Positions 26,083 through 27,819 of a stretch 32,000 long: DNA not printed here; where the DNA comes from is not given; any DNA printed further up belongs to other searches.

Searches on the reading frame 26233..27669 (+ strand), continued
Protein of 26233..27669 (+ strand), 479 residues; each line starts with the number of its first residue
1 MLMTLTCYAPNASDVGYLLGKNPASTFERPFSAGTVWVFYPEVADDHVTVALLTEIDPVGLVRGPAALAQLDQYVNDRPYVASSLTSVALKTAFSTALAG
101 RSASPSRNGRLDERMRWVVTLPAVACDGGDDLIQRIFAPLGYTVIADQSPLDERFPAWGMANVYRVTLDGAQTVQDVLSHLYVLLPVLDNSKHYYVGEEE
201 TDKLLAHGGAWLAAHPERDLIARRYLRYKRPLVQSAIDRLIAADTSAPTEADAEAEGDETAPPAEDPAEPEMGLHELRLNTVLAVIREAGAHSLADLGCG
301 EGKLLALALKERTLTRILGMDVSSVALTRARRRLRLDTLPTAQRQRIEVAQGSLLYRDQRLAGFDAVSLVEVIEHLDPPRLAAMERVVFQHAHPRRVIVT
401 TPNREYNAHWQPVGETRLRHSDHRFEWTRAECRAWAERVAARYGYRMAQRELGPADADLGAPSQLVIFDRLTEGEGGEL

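Call 26: find_related_loci(query=window:26233-27669:+, collection=metagenome_contigs, flank=6000)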
Query window:26233-27669:+ (479 aa) in metagenome_contigs; peptide patterns used: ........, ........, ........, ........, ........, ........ (x = any residue, [..] = any of these).
103 stretches matched a pattern; 29 encode a relative of the query (tblastn E <= 1e-3); 29 distinct loci.
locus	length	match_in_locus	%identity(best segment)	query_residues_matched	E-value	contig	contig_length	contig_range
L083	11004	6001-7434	92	1-478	0e+0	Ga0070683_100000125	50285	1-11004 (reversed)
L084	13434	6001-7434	92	1-478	0e+0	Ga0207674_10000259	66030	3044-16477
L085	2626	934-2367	84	1-475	0e+0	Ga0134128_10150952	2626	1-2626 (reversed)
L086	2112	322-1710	73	1-471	0e+0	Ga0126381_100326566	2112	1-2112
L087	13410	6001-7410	72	1-470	0e+0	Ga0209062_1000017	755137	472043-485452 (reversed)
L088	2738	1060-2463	70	1-469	0e+0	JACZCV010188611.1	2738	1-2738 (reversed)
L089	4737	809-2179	69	1-470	0e+0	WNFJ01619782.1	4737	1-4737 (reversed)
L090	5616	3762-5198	65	1-478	0e+0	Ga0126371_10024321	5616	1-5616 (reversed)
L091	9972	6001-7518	66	1-470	0e+0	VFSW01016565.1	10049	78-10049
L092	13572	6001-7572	61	1-469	0e+0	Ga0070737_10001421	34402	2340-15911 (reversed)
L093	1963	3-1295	73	45-473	0e+0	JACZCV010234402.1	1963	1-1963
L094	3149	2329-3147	90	1-273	4e-173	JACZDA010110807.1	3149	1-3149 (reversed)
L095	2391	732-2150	48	1-472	6e-141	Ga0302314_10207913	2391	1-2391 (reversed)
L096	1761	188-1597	48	1-472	5e-143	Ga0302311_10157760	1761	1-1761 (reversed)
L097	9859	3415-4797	47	4-470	1e-130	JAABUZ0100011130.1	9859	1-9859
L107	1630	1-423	80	335-475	3e-75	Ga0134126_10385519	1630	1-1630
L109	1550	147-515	92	356-478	1e-73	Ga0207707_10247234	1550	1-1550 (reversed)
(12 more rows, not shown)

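Call 53: search_protein_families(library=pfam, proteins=[L034:8397-9323:+, L034:9349-10122:+, L069:6250-7008:+, L069:7001-8068:+, L076:8395-9327:+, L063:9775-10422:+, L063:10422-11207:+, L077:9395-10156:+, L046:3321-3776:+, L063:8693-9775:+], max_evalue=0.001)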
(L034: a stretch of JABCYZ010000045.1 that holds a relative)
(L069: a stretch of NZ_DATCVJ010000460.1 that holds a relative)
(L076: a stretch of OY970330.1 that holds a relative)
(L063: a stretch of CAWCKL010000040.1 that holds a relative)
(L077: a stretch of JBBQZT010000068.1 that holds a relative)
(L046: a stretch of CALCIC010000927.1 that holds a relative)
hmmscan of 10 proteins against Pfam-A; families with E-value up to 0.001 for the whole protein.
L034:8397-9323:+ (309 aa): 1 family
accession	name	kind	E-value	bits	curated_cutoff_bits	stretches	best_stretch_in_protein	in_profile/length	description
PF10127.15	RlaP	-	5.1e-42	144.7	23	1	95-302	20-248/249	RNA repair pathway DNA polymerase beta family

L034:9349-10122:+ (258 aa): 1 family
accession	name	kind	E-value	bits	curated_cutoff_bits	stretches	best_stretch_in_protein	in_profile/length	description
PF10127.15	RlaP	-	8.9e-53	180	23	1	6-245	8-249/249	RNA repair pathway DNA polymerase beta family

L069:6250-7008:+ (253 aa): 1 family
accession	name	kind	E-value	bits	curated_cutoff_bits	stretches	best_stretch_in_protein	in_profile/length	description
PF10127.15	RlaP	-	8e-88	294.8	23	1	1-246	1-248/249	RNA repair pathway DNA polymerase beta family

L069:7001-8068:+ (356 aa): 1 family
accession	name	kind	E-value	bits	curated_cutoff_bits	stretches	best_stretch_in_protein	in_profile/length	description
PF10127.15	RlaP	-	1.9e-18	67.5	23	1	8-127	15-140/249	RNA repair pathway DNA polymerase beta family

L076:8395-9327:+ (311 aa): 1 family
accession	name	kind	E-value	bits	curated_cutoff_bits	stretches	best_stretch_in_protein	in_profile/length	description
PF10127.15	RlaP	-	9e-41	140.6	23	1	91-304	18-248/249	RNA repair pathway DNA polymerase beta family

L063:9775-10422:+ (216 aa): 1 family
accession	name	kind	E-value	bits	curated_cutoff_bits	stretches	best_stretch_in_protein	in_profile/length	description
PF10127.15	RlaP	-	2.2e-39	136.1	23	1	2-209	21-249/249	RNA repair pathway DNA polymerase beta family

L063:10422-11207:+ (262 aa): 1 family
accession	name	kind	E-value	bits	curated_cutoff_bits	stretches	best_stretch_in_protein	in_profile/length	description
PF10127.15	RlaP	-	5.6e-53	180.6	23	1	10-246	10-248/249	RNA repair pathway DNA polymerase beta family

L077:9395-10156:+ (254 aa): 1 family
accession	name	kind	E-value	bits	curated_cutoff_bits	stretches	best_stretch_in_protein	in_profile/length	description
PF05721.19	PhyH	-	1.4e-20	75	22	1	32-219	2-213/213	Phytanoyl-CoA dioxygenase (PhyH)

L046:3321-3776:+ (152 aa): 0 families

L063:8693-9775:+ (361 aa): 0 families

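Call 54: search_protein_families(library=padloc, proteins=[L027:8398-9534:+, L031:1702-2847:+, L031:2847-3485:+, L051:8371-9834:+, L074:8377-10407:+, L039:5915-7207:+, L068:3927-5297:+, L008:2143-3003:+], max_evalue=0.001)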
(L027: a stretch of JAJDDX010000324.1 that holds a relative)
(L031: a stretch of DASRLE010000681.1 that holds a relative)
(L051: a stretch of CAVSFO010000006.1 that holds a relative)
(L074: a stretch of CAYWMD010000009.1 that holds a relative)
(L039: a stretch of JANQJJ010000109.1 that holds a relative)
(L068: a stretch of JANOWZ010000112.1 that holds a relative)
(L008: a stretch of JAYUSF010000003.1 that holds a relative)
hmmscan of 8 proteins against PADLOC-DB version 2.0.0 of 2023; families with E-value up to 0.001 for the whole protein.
L027:8398-9534:+ (379 aa): 6 families
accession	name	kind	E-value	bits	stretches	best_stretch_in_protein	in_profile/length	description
PDLC00389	SduA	-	6.2e-24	83.3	1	196-360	213-377/383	DUF4263 domain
PDLC00404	SduA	-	6.1e-12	43.1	1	197-358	272-449/457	DUF4263 domain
PDLC00387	SduA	-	6.6e-07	26.2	1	204-357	389-542/546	DUF4263 domain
PDLC00378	SduA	-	1.1e-05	23.1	1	198-352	13-191/287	DUF4263 domain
PDLC00398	SduA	-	7e-05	20.2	0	256-350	102-205/289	DUF4263 domain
PDLC00396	SduA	-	0.00098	16.6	0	243-350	98-211/230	DUF4263 domain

L031:1702-2847:+ (382 aa): 91 families (the best 25 are shown)
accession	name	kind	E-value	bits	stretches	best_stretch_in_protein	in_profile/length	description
PDLC04611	PDC-M38A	-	1.7e-76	256.3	2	193-382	185-383/383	-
PDLC02336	AbiLi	-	3e-48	163.1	2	205-382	171-340/340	AbiLi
PDLC04608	PDC-M38A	-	8.1e-45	152.1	2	223-339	208-321/367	-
PDLC04607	PDC-M38A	-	1.3e-37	127.5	2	224-337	559-670/715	-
PDLC04610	PDC-M38A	-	1.9e-34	117.5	1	194-382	175-362/362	-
PDLC04609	PDC-M38A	-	4.3e-26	90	2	15-72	1-58/371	-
PDLC02980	AriA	-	5.9e-22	77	2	228-334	201-303/304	-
PDLC02979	AriA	-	1.2e-20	72.7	2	15-61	1-48/373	-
PDLC02335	AbiLi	-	7.1e-15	52.9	1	12-335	46-242/326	AbiLi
PDLC04168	GajA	-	4.9e-14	49.9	2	256-337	245-325/570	-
PDLC04392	PDC-M07A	-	1.1e-13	49.1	2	224-337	239-354/432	-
PDLC04391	PDC-M07A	-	2.8e-13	47.7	1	268-338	282-353/412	-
PDLC04180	HEC-01A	-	3.9e-13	47.3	1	268-336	253-323/382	-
PDLC00278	PtuA1|PtuA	-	9.9e-13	46.1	1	15-61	2-48/436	AAA ATPase domain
PDLC04541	PDC-M25A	-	1.5e-12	45.3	2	225-335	206-311/380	-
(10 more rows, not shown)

L031:2847-3485:+ (213 aa): 2 families
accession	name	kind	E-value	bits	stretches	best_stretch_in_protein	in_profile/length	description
PDLC04624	PDC-M38B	-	1.7e-42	143.6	1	8-211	13-218/220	-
PDLC04623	PDC-M38B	-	1.4e-26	91.6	1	9-211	4-218/219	-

L051:8371-9834:+ (488 aa): 5 families
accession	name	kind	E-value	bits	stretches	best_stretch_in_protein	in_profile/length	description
PDLC05048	PDC-S58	-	1.4e-44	150.7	1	12-462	4-443/461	-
PDLC05046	PDC-S58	-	5.1e-40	135.5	1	15-466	8-439/452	-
PDLC01679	Cas13-ApeA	-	1.5e-29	101.1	1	268-454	3-184/187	Cas13-ApeA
PDLC01680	Cas13-ApeA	-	4.4e-19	67.1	1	272-446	1-171/175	Cas13-ApeA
PDLC05045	PDC-S58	-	2e-10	38.3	1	272-452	287-475/480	-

L074:8377-10407:+ (677 aa): 1 family
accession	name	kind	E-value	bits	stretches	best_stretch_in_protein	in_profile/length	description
PDLC02416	Aga_REase-TIR-PNTD1-PNTD2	-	9.2e-12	42.4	1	15-153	8-141/572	Class I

L039:5915-7207:+ (431 aa): 0 families

L068:3927-5297:+ (457 aa): 0 families

L008:2143-3003:+ (287 aa): 2 families
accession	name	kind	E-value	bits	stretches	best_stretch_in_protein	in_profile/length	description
PDLC02919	HEAT-ARM_XIII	-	2.3e-12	43.2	2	91-205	581-691/1972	-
PDLC02973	WGR_XIII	-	0.00089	15.8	0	87-241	96-217/973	-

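Call 63: search_protein_families(library=pfam, alignment_id=A4, max_evalue=0.00001)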
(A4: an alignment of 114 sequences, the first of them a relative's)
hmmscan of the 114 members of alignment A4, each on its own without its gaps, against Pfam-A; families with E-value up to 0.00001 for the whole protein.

A. member 1, L005:5950-6834:+ (295 aa): 2 families
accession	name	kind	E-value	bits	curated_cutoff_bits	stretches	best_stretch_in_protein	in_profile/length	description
PF08020.16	DUF1706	-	1.2e-23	84.3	24.2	1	43-183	3-146/166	Protein of unknown function (DUF1706)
PF12867.12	DinB_2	-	4.9e-08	33.9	24.8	1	59-195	7-120/128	DinB superfamily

B. families by the number of members that match (of 114 scanned): 118 families (the first 25 are shown)
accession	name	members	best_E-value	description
PF00589.27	Phage_integrase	2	2.8e-24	Phage integrase family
PF00583.31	Acetyltransf_1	2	9.1e-12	Acetyltransferase (GNAT) family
PF08281.18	Sigma70_r4_2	2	1.4e-10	Sigma-70, region 4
PF04545.22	Sigma70_r4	2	5.7e-08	Sigma-70, region 4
PF07995.17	GSDH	1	8.7e-134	Glucose / Sorbosone dehydrogenase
PF01950.21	FBPase_3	1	7.9e-127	Fructose-1,6-bisphosphatase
PF00180.25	Iso_dh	1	8e-98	Isocitrate/isopropylmalate dehydrogenase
PF10127.15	RlaP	1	7e-88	RNA repair pathway DNA polymerase beta family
PF08751.17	TrwC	1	7.1e-84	TrwC relaxase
PF06956.16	RtcR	1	4.9e-83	Regulator of RNA terminal phosphate cyclase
PF16153.10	DUF4861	1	2.5e-79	Domain of unknown function (DUF4861)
PF03989.18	DNA_gyraseA_C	1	9.1e-73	DNA gyrase C-terminal domain, beta-propeller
PF00282.25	Pyridoxal_deC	1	9.7e-56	Pyridoxal-dependent decarboxylase conserved domain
PF01470.22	Peptidase_C15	1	5.9e-55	Pyroglutamyl peptidase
PF07690.21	MFS_1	1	1.3e-47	Major Facilitator Superfamily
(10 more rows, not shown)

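Call 70: find_homologous_proteins(query=L107:543-902:+, max_evalue=1e-10)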
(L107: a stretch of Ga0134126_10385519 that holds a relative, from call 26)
Query L107:543-902:+ (120 aa): 81 proteins with E <= 1e-10 among 151 candidates.
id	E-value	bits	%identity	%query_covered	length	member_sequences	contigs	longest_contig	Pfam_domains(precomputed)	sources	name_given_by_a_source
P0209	8.4e-65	234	93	97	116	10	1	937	PF18765.8,PF01909.30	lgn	-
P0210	3.6e-61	223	89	97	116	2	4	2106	PF18765.8,PF01909.30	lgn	-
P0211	8.2e-57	209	89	91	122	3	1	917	PF18765.8,PF01909.30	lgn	-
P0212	6.0e-51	190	79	93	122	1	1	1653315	PF18765.8,PF01909.30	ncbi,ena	-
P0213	6.2e-51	190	78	93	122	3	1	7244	PF18765.8,PF01909.30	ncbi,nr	ncbi:MAG TPA: nucleotidyltransferase family protein [Ktedonobacterales bacterium]|nr:nucleotidyltran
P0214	2.2e-50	188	78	93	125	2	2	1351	PF18765.8,PF01909.30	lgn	-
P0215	2.5e-50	188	80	91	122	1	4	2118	PF18765.8,PF01909.30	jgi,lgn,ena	jgi:hypothetical protein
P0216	5.6e-50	186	78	93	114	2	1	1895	PF18765.8,PF01909.30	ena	-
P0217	7.8e-50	186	79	93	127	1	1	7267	PF18765.8,PF01909.30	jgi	jgi:predicted nucleotidyltransferase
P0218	9.1e-50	186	78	91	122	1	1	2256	PF18765.8,PF01909.30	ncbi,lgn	-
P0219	1.2e-49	185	81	91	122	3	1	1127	PF18765.8,PF01909.30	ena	-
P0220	2.0e-49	185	79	93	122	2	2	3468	PF18765.8,PF01909.30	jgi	jgi:uncharacterized protein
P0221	3.2e-49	184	79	91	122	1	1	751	PF18765.8,PF01909.30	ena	-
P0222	1.2e-48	182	79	91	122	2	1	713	PF18765.8,PF01909.30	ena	-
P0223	2.4e-48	181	79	91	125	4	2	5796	PF18765.8,PF01909.30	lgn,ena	-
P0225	9.0e-48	179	77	93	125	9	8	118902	PF18765.8,PF01909.30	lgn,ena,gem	-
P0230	1.5e-45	172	72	94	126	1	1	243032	PF18765.8,PF01909.30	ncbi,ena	-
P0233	3.2e-38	149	86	68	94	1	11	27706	PF18765.8,PF01909.30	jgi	jgi:predicted nucleotidyltransferase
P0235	2.0e-36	143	68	88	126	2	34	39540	PF18765.8,PF01909.30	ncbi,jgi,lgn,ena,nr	ncbi:MAG TPA: nucleotidyltransferase domain-containing protein [Ktedonobacterales bacterium]|jgi:pre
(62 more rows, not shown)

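Call 71: find_encoding_contigs(protein=P0225, flank=5000, max_places=2)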
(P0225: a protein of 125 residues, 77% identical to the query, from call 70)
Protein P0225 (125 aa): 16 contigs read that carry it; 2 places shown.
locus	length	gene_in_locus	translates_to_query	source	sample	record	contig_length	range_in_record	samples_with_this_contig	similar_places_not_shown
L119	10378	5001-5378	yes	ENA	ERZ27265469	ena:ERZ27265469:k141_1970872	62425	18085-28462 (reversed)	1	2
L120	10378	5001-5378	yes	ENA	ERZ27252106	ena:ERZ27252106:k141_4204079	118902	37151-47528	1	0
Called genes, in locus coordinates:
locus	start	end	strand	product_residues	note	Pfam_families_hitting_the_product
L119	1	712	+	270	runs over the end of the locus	PF13340:DUF4096, PF01609:DDE_Tnp_1, PF13586:DDE_Tnp_1_2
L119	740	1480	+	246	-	-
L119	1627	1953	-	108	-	PF14325:DUF4383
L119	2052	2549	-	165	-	PF13115:YtkA, PF02369:Big_1 (weak)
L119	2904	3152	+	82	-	-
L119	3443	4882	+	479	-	PF12623:Hen1_L, PF13489:Methyltransf_23, PF08241:Methyltransf_11, PF08242:Methyltransf_12, PF13649:Methyltransf_25, PF13847:Methyltransf_31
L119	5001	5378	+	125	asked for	PF01909:NTP_transf_2, PF18765:Polbeta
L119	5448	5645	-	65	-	-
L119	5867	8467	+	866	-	PF13671:AAA_33, PF00149:Metallophos, PF16542:PNKP_ligase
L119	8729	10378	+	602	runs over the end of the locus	PF00501:AMP-binding, PF13193:AMP-binding_C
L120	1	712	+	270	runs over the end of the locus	PF13340:DUF4096, PF01609:DDE_Tnp_1, PF13586:DDE_Tnp_1_2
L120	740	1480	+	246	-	-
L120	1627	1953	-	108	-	PF14325:DUF4383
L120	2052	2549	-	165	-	PF13115:YtkA, PF02369:Big_1 (weak)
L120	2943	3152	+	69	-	-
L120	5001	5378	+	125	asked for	PF01909:NTP_transf_2, PF18765:Polbeta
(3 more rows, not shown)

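Call 72: find_encoding_contigs(protein=P0230, flank=5000, max_places=2)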
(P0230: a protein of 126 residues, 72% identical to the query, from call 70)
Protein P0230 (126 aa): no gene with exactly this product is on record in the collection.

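Call 73: find_encoding_contigs(protein=P0235, flank=5000, max_places=2)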
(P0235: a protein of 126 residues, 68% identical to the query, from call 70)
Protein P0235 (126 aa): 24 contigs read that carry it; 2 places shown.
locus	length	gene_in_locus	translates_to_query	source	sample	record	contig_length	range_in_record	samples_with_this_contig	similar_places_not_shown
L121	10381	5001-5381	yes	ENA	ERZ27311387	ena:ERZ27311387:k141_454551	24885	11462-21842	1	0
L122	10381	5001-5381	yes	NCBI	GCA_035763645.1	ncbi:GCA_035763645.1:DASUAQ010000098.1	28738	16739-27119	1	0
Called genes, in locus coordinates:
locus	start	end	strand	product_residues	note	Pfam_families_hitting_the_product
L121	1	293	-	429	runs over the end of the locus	PF00890:FAD_binding_2 (weak), PF01266:DAO (faint), PF01593:Amino_oxidase, PF03486:HI0933_like (faint), PF05834:Lycopene_cycl (faint), PF07992:Pyr_redox_2 (faint), PF13450:NAD_binding_8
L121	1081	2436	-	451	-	PF06245:DUF1015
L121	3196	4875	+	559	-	-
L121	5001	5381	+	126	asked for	PF01909:NTP_transf_2, PF18765:Polbeta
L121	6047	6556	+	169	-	-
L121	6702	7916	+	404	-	-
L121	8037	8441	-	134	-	PF00072:Response_reg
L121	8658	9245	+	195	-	PF07784:DUF1622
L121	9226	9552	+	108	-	PF07784:DUF1622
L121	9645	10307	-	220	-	PF00561:Abhydrolase_1 (faint), PF12146:Hydrolase_4, PF20408:Abhydrolase_11, PF10142:PhoPQ_related (faint)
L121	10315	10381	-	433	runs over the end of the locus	PF00579:tRNA-synt_1b, PF22421:SYY_C-terminal, PF01479:S4 (weak)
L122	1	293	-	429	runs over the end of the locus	PF00890:FAD_binding_2 (weak), PF01266:DAO (faint), PF01593:Amino_oxidase, PF03486:HI0933_like (faint), PF05834:Lycopene_cycl (faint), PF07992:Pyr_redox_2 (faint), PF13450:NAD_binding_8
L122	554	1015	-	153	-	PF12773:DZR (weak), PF13248:Zn_ribbon_3 (weak), PF18912:DZR_2 (faint), PF13240:Zn_Ribbon_1 (weak)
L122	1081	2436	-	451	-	PF06245:DUF1015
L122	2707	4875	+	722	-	-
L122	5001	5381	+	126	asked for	PF01909:NTP_transf_2, PF18765:Polbeta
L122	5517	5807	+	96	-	PF01934:HepT-like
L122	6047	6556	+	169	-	-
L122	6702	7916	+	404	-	-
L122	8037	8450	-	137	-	PF00072:Response_reg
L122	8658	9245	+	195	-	PF07784:DUF1622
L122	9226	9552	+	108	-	PF07784:DUF1622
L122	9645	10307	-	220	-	PF00561:Abhydrolase_1 (faint), PF12146:Hydrolase_4, PF20408:Abhydrolase_11, PF10142:PhoPQ_related (faint)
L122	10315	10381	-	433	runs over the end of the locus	PF00579:tRNA-synt_1b, PF22421:SYY_C-terminal, PF01479:S4 (weak)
